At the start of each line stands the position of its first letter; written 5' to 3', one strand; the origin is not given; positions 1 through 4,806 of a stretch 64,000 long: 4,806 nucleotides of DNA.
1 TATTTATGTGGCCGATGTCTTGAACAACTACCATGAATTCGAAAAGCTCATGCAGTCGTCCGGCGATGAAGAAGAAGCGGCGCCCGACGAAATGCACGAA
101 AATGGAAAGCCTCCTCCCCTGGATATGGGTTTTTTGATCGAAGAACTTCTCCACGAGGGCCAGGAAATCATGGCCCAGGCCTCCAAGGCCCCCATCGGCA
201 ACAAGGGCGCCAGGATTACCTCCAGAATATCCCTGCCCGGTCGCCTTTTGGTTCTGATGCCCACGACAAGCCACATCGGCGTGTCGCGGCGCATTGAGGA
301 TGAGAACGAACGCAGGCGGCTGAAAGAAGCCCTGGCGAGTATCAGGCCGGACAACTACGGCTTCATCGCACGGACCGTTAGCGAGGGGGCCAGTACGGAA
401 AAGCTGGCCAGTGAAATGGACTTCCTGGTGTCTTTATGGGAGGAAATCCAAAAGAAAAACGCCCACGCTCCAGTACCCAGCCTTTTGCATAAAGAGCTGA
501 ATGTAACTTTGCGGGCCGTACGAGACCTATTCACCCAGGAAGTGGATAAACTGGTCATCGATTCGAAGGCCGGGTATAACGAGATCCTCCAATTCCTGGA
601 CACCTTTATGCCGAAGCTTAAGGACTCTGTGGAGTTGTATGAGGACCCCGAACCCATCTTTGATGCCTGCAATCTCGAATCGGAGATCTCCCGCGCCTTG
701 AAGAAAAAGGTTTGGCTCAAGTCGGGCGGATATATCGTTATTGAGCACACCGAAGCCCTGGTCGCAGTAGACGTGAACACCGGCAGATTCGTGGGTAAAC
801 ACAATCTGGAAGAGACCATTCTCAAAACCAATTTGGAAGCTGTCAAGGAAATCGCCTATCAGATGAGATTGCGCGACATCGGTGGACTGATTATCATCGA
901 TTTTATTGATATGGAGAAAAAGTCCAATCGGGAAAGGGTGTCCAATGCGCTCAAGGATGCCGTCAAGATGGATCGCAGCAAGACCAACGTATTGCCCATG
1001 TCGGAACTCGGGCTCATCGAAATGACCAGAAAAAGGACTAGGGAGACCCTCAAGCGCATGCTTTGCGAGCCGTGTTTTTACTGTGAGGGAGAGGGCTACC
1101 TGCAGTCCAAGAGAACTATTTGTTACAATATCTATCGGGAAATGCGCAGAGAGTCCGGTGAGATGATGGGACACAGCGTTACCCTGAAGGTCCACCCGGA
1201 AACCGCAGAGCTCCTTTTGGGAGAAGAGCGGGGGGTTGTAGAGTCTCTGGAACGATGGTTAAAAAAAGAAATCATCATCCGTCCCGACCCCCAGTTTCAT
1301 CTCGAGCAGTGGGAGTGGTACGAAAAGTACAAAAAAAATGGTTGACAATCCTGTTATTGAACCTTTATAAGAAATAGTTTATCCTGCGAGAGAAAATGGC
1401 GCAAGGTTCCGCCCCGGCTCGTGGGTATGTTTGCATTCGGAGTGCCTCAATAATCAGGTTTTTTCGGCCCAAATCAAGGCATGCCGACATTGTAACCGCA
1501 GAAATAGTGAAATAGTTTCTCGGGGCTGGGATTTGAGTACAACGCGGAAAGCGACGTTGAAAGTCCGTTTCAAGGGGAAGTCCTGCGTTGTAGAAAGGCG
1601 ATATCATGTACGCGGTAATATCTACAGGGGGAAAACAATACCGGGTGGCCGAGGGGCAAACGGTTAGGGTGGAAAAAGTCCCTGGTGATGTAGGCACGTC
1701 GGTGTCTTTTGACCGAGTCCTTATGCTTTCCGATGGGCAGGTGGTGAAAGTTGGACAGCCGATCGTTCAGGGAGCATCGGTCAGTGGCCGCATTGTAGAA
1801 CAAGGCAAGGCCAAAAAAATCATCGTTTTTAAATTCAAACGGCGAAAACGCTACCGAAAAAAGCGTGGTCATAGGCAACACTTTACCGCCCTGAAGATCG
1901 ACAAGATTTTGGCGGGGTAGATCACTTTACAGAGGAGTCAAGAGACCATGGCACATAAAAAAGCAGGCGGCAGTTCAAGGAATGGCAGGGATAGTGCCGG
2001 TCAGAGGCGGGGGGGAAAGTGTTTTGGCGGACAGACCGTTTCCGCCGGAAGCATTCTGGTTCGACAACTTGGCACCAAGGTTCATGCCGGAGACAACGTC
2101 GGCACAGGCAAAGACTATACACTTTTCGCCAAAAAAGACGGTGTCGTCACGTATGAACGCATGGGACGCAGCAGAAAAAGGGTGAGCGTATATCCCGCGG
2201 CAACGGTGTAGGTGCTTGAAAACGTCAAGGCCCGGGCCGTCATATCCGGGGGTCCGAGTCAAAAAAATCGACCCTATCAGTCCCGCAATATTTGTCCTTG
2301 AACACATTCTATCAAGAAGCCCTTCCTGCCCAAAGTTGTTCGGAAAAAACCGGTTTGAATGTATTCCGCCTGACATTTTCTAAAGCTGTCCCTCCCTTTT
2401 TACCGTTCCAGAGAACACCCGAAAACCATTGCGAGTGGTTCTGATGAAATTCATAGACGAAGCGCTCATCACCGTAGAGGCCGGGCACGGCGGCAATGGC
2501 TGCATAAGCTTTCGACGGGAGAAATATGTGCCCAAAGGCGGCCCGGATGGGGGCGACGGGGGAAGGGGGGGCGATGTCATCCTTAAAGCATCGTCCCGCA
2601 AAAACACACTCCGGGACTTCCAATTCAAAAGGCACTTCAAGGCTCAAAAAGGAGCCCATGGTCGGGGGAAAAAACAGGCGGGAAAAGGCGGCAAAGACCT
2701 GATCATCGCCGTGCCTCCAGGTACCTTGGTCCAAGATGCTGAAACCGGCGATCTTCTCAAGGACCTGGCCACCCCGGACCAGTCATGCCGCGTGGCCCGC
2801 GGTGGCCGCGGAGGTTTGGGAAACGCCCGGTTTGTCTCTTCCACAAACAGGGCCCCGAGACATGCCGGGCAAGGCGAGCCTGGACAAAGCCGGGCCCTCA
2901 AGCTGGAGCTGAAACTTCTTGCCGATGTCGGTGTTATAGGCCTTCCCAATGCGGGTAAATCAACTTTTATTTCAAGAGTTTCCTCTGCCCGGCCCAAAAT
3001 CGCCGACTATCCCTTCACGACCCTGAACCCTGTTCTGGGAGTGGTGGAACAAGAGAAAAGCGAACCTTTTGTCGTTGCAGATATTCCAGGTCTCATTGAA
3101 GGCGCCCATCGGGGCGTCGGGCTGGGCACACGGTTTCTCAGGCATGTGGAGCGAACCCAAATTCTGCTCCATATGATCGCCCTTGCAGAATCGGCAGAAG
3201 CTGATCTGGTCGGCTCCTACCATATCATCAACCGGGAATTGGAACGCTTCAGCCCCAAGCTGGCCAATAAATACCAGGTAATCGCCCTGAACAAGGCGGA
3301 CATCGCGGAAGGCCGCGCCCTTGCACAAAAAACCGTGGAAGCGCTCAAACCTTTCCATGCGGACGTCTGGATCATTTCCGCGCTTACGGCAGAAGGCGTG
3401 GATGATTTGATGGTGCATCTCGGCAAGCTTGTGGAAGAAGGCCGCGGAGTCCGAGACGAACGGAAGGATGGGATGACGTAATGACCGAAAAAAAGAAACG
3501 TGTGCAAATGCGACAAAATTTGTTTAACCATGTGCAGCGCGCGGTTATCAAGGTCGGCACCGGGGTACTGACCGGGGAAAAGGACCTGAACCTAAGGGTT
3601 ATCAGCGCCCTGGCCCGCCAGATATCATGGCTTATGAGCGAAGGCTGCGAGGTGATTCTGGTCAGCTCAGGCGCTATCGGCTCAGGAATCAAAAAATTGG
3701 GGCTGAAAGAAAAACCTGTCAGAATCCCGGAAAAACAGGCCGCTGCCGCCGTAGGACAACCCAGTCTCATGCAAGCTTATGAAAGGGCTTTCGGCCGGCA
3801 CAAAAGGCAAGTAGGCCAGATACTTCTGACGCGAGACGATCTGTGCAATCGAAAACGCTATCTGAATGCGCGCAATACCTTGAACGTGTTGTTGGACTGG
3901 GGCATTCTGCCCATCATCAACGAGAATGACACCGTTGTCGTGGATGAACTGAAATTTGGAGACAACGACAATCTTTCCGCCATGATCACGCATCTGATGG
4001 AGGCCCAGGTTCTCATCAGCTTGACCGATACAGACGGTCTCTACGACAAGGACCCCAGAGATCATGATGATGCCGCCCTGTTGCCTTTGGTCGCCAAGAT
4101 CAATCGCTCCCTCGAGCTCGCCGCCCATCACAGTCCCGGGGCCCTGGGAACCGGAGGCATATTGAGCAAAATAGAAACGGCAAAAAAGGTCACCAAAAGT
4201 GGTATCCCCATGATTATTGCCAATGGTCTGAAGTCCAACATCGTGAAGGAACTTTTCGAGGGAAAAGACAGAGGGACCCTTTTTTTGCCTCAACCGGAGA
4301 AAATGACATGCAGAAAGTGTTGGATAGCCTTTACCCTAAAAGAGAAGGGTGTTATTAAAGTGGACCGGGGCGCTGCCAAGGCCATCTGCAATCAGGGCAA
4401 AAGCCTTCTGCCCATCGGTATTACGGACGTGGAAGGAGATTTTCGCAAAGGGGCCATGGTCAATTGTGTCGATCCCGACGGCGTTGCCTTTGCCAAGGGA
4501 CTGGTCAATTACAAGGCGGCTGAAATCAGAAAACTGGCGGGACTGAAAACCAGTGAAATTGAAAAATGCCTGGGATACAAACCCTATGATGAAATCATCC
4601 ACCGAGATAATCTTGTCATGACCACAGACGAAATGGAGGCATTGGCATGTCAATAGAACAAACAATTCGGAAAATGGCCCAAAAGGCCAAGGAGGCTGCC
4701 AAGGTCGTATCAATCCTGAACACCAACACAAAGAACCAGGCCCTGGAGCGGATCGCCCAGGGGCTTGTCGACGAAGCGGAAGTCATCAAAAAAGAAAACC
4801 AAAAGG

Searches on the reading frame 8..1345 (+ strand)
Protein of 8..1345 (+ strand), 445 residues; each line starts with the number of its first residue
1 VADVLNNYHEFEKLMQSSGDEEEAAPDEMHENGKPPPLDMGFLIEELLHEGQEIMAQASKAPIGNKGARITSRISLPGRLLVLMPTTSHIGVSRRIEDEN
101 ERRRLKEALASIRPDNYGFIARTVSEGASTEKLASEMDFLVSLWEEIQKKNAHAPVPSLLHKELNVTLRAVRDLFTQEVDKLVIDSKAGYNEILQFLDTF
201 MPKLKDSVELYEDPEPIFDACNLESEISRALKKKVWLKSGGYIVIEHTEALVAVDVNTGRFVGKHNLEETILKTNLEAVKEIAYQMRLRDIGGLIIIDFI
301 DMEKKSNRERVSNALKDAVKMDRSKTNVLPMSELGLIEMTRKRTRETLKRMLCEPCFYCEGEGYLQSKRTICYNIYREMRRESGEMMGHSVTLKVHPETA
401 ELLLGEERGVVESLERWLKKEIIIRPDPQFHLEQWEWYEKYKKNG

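Call 46: search_protein_families(library=pfam, proteins=[window:8-1345:+], max_evalue=0.00001)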
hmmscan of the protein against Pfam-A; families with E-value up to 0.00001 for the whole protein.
window:8-1345:+ (445 aa): 2 families
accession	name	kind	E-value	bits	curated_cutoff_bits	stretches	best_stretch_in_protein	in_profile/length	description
PF10150.14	RNase_E_G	-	2.7e-111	371.8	25.5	1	75-344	1-270/270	Ribonuclease E/G family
PF20833.2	RNase_E_G_Thio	-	3.7e-09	37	26.8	1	355-436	1-82/86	RNase E/G, Thioredoxin-like domain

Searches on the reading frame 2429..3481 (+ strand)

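Call 46: search_protein_families(library=pfam, proteins=[window:2429-3481:+], max_evalue=0.00001)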
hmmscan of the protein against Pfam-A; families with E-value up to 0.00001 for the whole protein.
window:2429-3481:+ (350 aa): 3 families
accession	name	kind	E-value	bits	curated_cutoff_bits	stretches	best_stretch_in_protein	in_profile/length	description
PF01018.28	GTP1_OBG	-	9.3e-62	207.7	27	1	9-163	1-155/155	GTP1/OBG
PF01926.29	MMR_HSR1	-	8.1e-23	81.1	21.9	1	166-289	1-113/113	50S ribosome-binding GTPase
PF02421.24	FeoB_N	-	8.2e-09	35.6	27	1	167-222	3-57/156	Ferrous iron transport protein B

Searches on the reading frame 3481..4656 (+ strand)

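Call 46: search_protein_families(library=pfam, proteins=[window:3481-4656:+], max_evalue=0.00001)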
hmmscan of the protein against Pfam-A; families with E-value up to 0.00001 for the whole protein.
window:3481-4656:+ (391 aa): 2 families
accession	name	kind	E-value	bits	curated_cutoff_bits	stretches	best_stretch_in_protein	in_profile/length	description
PF00696.33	AA_kinase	-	6.6e-42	144.3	24.9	1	20-248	2-234/234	Amino acid kinase family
PF01472.26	PUA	-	4.2e-22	78.3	24.8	1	290-364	1-74/74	PUA domain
